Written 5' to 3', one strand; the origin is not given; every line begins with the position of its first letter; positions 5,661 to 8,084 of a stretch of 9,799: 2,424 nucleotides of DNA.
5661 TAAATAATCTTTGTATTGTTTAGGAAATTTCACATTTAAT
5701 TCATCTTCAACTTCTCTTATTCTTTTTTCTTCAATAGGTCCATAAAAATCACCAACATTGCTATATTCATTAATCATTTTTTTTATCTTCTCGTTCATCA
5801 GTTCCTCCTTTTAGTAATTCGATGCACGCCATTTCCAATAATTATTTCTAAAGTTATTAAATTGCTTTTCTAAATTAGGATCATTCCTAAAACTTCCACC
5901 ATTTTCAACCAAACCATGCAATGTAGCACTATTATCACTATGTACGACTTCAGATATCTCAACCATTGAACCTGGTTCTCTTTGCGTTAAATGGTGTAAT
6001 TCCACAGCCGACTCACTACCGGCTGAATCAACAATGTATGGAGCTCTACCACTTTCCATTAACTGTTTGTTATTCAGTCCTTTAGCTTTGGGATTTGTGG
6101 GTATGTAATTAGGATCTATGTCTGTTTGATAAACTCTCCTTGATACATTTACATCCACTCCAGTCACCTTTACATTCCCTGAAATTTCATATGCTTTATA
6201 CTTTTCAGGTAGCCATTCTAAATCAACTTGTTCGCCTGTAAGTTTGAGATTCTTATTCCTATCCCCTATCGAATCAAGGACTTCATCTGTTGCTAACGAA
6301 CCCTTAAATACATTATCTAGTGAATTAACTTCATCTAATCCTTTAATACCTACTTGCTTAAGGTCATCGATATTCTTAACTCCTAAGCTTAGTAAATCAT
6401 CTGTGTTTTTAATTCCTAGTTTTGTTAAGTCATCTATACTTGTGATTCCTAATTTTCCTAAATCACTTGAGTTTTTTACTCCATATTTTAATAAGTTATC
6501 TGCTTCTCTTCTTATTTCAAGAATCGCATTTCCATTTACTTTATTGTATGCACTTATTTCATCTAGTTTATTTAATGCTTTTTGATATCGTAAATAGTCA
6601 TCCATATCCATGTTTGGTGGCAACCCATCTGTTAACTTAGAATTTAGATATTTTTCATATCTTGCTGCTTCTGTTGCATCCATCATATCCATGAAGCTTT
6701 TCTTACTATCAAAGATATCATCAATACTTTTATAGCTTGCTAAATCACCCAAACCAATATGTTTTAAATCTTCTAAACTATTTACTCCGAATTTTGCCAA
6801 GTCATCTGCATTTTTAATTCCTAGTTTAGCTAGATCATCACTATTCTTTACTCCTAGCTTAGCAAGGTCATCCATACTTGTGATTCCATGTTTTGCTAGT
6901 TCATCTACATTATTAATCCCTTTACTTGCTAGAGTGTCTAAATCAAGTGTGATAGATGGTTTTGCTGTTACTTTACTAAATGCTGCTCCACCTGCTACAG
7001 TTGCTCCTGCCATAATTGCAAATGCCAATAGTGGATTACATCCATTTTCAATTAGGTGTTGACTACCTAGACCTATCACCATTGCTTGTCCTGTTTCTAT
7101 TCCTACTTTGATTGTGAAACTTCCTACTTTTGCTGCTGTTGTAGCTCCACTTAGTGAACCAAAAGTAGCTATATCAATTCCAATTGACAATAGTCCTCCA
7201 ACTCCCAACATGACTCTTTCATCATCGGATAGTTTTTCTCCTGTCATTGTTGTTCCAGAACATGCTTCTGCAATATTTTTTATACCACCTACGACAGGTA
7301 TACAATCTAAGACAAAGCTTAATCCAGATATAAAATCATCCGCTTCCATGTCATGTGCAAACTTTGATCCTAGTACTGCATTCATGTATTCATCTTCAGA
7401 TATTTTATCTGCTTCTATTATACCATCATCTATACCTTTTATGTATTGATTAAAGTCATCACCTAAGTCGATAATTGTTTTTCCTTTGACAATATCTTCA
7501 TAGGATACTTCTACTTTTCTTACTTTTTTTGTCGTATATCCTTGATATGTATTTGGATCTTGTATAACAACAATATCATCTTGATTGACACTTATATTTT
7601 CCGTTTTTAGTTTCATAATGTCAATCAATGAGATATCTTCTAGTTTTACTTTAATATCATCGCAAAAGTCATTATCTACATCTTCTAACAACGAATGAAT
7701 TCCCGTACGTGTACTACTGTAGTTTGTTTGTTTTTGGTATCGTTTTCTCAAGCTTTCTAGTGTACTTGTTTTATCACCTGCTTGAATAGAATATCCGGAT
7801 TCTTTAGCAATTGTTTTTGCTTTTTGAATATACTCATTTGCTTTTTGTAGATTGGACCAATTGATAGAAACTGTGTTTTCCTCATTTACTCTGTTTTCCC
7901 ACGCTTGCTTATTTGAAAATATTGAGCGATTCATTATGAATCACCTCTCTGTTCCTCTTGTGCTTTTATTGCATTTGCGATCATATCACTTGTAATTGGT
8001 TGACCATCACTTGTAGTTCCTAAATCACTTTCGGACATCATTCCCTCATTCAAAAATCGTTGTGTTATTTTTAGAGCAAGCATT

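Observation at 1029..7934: One complete toxin gene plus two start-less orphan toxin/immunity cassettes that share its constant region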

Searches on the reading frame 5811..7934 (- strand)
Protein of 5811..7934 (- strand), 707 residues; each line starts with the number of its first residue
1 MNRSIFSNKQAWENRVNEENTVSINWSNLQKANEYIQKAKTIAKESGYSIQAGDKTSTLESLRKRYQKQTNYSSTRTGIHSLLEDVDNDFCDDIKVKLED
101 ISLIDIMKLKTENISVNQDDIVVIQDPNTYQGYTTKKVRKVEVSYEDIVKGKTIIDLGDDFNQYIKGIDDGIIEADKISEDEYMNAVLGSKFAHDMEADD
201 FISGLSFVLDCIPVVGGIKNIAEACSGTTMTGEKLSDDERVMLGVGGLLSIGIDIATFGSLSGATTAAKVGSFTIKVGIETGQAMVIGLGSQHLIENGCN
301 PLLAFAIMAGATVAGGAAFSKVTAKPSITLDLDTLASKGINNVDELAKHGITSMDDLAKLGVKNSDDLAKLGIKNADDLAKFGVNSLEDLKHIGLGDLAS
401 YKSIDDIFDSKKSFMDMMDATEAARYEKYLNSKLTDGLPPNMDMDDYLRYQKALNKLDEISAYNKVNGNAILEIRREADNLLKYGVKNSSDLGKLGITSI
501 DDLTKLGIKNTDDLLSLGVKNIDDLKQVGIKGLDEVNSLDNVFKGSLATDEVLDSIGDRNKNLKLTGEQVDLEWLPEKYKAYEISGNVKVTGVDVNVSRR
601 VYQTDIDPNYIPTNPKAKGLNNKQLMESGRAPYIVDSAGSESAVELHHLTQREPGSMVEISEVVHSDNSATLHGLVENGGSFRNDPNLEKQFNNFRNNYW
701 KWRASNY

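Call 5: search_protein_families(library=pfam, max_evalue=0.01, proteins=[window:5811-7934:-])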
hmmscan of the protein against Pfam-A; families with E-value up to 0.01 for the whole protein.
window:5811-7934:- (707 aa): 7 families
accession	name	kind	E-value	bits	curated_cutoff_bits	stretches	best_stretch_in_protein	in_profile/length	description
PF14411.12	LHH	-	9.9e-22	77.4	23.3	1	621-705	1-75/76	A nuclease of the HNH/ENDO VII superfamily with conserved LHH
PF14449.11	PT-TG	-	4.6e-08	33.4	23.5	1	204-259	4-54/68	Pre-toxin TG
PF04994.19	TfoX_C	-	2.2e-06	28.1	23.1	0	367-405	7-43/81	TfoX C-terminal domain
PF10391.15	DNA_pol_lambd_f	-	0.00022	21.4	29.8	0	372-392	10-30/51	Fingers domain of DNA polymerase lambda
PF11731.14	Cdd1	-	0.00058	20.4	25.5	0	366-392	9-35/86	Pathogenicity locus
PF22993.4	SAM_EPH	-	0.00058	20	27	0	344-361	21-38/60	Ephrin receptor 1 SAM domain-like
PF03118.21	RNA_pol_A_CTD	-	0.0019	18.3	23.8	0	503-537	28-62/67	Bacterial RNA polymerase, alpha chain C terminal domain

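Call 7: find_encoding_contigs(protein=window:5814-7934:-, flank=10000, max_places=10)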
Protein window:5814-7934:- (707 aa): no gene with exactly this product is on record in the collection.

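Call 8: search_protein_families(library=ncbifam, max_evalue=0.01, proteins=[window:5811-7934:-])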
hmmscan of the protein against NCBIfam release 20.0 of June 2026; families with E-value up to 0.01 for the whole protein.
window:5811-7934:- (707 aa): 1 family
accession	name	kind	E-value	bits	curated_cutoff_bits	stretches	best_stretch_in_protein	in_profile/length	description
TIGR01954.1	nusA_Cterm_rpt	equivalog_domain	2.3e-07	30.8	48.15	0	345-363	8-26/50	transcription termination factor NusA, C-terminal duplication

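Call 9: find_homologous_proteins(query=window:5814-7934:-, max_evalue=0.00001)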
Query window:5814-7934:- (707 aa): 10 proteins with E <= 0.00001 among 8000 candidates.
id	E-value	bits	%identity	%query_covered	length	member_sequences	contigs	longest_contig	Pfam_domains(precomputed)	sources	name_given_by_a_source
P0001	0.0e+0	1554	100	100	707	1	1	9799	PF04994.20,PF14449.12,PF14411.13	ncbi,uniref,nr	ncbi:putative toxin of predicted polymorphic toxin system [Breznakia blatticola]|uniref:Putative tox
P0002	0.0e+0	1119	97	76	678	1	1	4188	PF04994.20,PF14449.12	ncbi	ncbi:putative toxin of predicted polymorphic toxin system, partial [Breznakia blatticola]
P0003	8.1e-286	968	97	66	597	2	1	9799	PF14410.13,PF04994.20,PF14449.12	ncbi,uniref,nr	ncbi:putative toxin of predicted polymorphic toxin system [Breznakia blatticola]|uniref:Putative tox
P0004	6.1e-258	876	97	60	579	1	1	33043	PF14412.13,PF04994.20,PF14449.12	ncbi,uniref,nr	ncbi:putative toxin of predicted polymorphic toxin system [Breznakia blatticola]|uniref:Putative tox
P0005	2.3e-41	160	37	31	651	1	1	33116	PF04740.19,PF00536.38,PF10391.16,PF04994.20,PF22993.5,PF11731.15,PF14229.13,PF07647.25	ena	-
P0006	2.1e-33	134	33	59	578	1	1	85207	PF14449.12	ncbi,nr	ncbi:MAG: pre-toxin TG domain-containing protein [Thomasclavelia sp.]|nr:pre-toxin TG domain-contain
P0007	3.9e-33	133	33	59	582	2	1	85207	PF14449.12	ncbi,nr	ncbi:MAG: pre-toxin TG domain-containing protein [Thomasclavelia sp.]|nr:pre-toxin TG domain-contain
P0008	4.2e-21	93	28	30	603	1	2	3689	PF04994.20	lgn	-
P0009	2.0e-18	85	30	43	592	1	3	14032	PF10391.16,PF04994.20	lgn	-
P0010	1.8e-10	58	27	29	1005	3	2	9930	-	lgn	-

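Call 10: find_encoding_contigs(protein=P0004, flank=10000, max_places=5)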
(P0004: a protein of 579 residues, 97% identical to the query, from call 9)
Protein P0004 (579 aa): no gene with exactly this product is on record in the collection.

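Call 11: find_encoding_contigs(protein=P0002, flank=10000, max_places=5)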
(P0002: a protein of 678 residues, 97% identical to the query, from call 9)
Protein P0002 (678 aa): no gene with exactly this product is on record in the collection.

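Call 15: find_related_loci(query=A2, collection=genome_contigs, flank=10000)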
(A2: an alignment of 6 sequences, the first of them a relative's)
Query A2 (707 aa) in genome_contigs; peptide patterns used: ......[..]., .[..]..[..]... (x = any residue, [..] = any of these).
101 stretches matched a pattern; 2 encode a relative of the query (tblastn E <= 1e-3); 1 distinct loci.
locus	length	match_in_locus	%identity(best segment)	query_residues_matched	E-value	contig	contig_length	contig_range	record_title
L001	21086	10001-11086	33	55-468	6e-37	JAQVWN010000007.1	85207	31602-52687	MAG: Thomasclavelia sp. isolate STF2_103 NODE_443_length_85207_cov_8.127116_Sandtown_F2, whole genome shotgun sequence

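Call 18: search_protein_families(library=pfam, max_evalue=0.01, proteins=[L001:415-1329:+, L001:1347-1709:+, L001:1709-2035:+, L001:2037-2666:+, L001:2651-3028:+, L001:3028-4764:+, L001:4761-5060:+, L001:4936-5808:+, L001:6401-7612:+, L001:8204-8749:+])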
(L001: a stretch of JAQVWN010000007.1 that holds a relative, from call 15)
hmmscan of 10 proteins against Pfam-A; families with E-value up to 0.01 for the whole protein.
L001:415-1329:+ (304 aa): 0 families

L001:1347-1709:+ (120 aa): 0 families

L001:1709-2035:+ (108 aa): 0 families

L001:2037-2666:+ (209 aa): 2 families
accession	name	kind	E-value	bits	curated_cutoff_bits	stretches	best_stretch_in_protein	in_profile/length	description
PF16887.10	DUF5081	-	8.9e-09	35.2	27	1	4-117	8-127/231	Domain of unknown function (DUF5081)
PF03414.19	Glyco_transf_6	-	0.0076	15.5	25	1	29-126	48-147/313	Glycosyltransferase family 6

L001:2651-3028:+ (125 aa): 0 families

L001:3028-4764:+ (578 aa): 1 family
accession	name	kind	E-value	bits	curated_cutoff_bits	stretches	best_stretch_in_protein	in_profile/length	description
PF14449.11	PT-TG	-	1.2e-09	38.5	23.5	1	219-293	5-66/68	Pre-toxin TG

L001:4761-5060:+ (99 aa): 0 families

L001:4936-5808:+ (290 aa): 2 families
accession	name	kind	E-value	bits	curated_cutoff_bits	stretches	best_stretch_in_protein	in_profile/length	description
PF14581.11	SseB_C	-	5.6e-22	78.3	22.5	1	188-289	1-106/106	SseB protein C-terminal domain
PF07179.17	SseB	-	2.3e-18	67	21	1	57-179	3-122/124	SseB protein N-terminal domain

L001:6401-7612:+ (403 aa): 2 families
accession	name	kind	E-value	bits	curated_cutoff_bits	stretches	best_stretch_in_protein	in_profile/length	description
PF01548.23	DEDD_Tnp_IS110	-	2.7e-21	76.4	29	1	9-167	1-155/155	Transposase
PF02371.22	Transposase_20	-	3.8e-18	66.1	21.3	1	275-354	3-83/87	Transposase IS116/IS110/IS902 family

L001:8204-8749:+ (181 aa): 2 families
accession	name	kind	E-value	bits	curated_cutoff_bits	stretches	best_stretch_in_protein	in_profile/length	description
PF09346.15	SMI1_KNR4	-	5.2e-06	27.5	25.4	1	19-145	1-114/125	SMI1 / KNR4 family (SUKH-1)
PF14567.11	SUKH_5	-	0.0002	21.6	27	1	4-85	3-91/142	SMI1-KNR4 cell-wall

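Call 19: search_protein_families(library=pfam, max_evalue=0.01, proteins=[L001:9155-9760:+, L001:9977-11725:+, L001:11739-12056:+, L001:13181-13705:-, L001:13884-14459:-, L001:14460-15281:-, L001:15439-17037:+, L001:17088-17978:+, L001:18684-19814:+, L001:19816-21000:+])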
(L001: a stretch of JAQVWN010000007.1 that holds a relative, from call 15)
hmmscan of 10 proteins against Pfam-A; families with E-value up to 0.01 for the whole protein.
L001:9155-9760:+ (201 aa): 0 families

L001:9977-11725:+ (582 aa): 2 families
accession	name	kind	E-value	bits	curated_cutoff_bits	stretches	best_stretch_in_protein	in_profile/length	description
PF14449.11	PT-TG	-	1.2e-09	38.5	23.5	1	168-242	5-66/68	Pre-toxin TG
PF15520.11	Ntox10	-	0.0043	17.4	26.8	1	501-537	108-144/193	Novel toxin 10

L001:11739-12056:+ (105 aa): 0 families

L001:13181-13705:- (174 aa): 1 family
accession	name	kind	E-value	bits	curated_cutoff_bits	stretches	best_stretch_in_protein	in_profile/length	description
PF04892.17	VanZ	-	5.7e-22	79.1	30.1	1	19-150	2-125/126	VanZ like family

L001:13884-14459:- (191 aa): 1 family
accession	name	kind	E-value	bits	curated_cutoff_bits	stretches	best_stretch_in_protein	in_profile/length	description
PF00300.27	His_Phos_1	-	4.4e-34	118.3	21.7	1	5-185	1-190/194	Histidine phosphatase superfamily (branch 1)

L001:14460-15281:- (273 aa): 3 families
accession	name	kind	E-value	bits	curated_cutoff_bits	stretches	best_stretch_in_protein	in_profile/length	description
PF12706.13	Lactamase_B_2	-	6.1e-20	72.1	27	1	49-231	3-200/200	Beta-lactamase superfamily domain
PF13483.12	Lactamase_B_3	-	9.9e-11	42.3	24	1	32-219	2-149/160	Beta-lactamase superfamily domain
PF00753.33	Lactamase_B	-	0.0091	16.4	22.7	0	42-89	11-57/196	Metallo-beta-lactamase superfamily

L001:15439-17037:+ (532 aa): 7 families
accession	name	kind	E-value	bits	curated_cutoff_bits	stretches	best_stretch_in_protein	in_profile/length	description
PF00005.33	ABC_tran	-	8.8e-37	127.2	25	2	18-184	2-137/137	ABC transporter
PF12848.13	ABC_tran_Xtn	-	3.6e-19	69.1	25.9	1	224-298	2-76/85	ABC transporter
PF13304.12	AAA_21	-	3.3e-13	50.8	27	2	157-212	240-300/304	AAA domain, putative AbiEii toxin, Type IV TA system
PF02463.25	SMC_N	-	1.2e-07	31.8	40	1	288-501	123-205/220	RecF/RecN/SMC N terminal domain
PF13555.12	AAA_29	-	0.0024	18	27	0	17-44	12-39/61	P-loop containing region of AAA domain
PF00910.28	RNA_helicase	-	0.0027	18.6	21.5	0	32-86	3-54/105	RNA helicase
PF13476.12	AAA_23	-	0.0048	18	27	1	17-47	10-39/201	AAA domain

L001:17088-17978:+ (296 aa): 2 families
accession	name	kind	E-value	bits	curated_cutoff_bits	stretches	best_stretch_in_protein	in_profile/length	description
PF01678.24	DAP_epimerase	-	2.8e-65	218.3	34.7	2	17-138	1-119/121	Diaminopimelate epimerase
PF02567.21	PhzC-PhzF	-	2e-07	31.2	27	1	63-258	46-241/281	Phenazine biosynthesis-like protein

L001:18684-19814:+ (376 aa): 2 families
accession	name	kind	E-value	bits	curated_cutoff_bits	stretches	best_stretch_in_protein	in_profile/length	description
PF01546.33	Peptidase_M20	-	1.5e-35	123.5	24.6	1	63-370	1-205/206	Peptidase family M20/M25/M40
PF07687.19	M20_dimer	-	4.9e-14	52.6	21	1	177-269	9-101/107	Peptidase dimerisation domain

L001:19816-21000:+ (394 aa): 1 family
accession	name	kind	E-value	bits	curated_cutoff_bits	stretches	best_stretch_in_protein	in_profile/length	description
PF00202.27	Aminotran_3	-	4.1e-119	398.3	30.5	1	18-390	9-403/403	Aminotransferase class-III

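Call 38: search_protein_families(library=pfam, max_evalue=10, proteins=[L001:1347-1709:+, L001:1709-2035:+, L001:2651-3028:+])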
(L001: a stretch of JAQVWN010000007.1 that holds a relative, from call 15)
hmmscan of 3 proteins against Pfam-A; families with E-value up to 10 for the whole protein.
L001:1347-1709:+ (120 aa): 2 families
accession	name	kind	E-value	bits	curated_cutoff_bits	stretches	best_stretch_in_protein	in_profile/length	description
PF21854.2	Treslin_N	-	0.056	13.4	26.5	1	6-105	41-137/195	Treslin, N-terminal domain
PF10046.14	BLOC1_2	-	0.58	11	33.4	2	17-43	42-68/96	Biogenesis of lysosome-related organelles complex-1 subunit 2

L001:1709-2035:+ (108 aa): 5 families
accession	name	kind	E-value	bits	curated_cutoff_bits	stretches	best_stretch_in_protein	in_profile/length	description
PF18151.6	DUF5601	-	0.011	16.2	23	1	57-106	1-44/65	Domain of unknown function (DUF5601)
PF11527.13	ARL2_Bind_BART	-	0.028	15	23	1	18-92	31-102/116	The ARF-like 2 binding protein BART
PF23659.1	UFL1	-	0.073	13.9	27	1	73-99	1-27/120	E3 UFM1-protein ligase 1-like domain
PF06825.17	HSBP1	-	0.075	13.3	28.6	1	74-99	23-48/51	Heat shock factor binding protein 1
PF15003.11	HAUS2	-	0.088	13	27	1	68-104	118-154/191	HAUS augmin-like complex subunit 2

L001:2651-3028:+ (125 aa): 2 families
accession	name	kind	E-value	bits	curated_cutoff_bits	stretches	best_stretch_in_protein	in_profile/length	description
PF17107.11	SesA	-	0.021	15.4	26.3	1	68-118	59-109/122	N-terminal domain on NACHT_NTPase and P-loop NTPases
PF06013.18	WXG100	-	0.044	14.5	27.3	1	46-97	35-86/86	Proteins of 100 residues with WXG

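Call 51: find_related_loci(query=A2, collection=metagenome_contigs, flank=10000)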
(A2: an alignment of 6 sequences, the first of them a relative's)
Query A2 (707 aa) in metagenome_contigs; peptide patterns used: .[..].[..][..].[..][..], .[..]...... (x = any residue, [..] = any of these).
600 stretches matched a pattern, but none encodes a relative of the query by tblastn (E <= 1e-3).

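Call 52: find_encoding_contigs(protein=P0006, flank=10000, max_places=2)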
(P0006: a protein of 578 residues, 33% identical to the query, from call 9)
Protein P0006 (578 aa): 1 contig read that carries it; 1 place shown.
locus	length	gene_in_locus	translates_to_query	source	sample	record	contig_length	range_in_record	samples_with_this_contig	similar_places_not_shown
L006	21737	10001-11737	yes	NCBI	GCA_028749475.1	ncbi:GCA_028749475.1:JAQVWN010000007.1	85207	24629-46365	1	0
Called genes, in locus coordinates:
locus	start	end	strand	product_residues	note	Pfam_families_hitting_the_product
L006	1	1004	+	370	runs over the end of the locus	PF10140:YukC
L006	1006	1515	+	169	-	-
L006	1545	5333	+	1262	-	PF01935:DUF87 (faint), PF13245:AAA_19 (faint), PF13401:AAA_22 (faint), PF01580:FtsK_SpoIIIE, PF01637:ATPase_2 (weak)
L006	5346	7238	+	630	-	-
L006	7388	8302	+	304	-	-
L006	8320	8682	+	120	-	-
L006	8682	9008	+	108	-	-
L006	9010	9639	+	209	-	PF16887:DUF5081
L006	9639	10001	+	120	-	-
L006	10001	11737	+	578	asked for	PF14449:PT-TG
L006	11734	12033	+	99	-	-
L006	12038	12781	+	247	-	PF07179:SseB, PF14581:SseB_C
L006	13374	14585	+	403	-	PF01548:DEDD_Tnp_IS110, PF02371:Transposase_20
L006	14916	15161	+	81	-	PF00545:Ribonuclease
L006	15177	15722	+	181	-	PF09346:SMI1_KNR4 (weak)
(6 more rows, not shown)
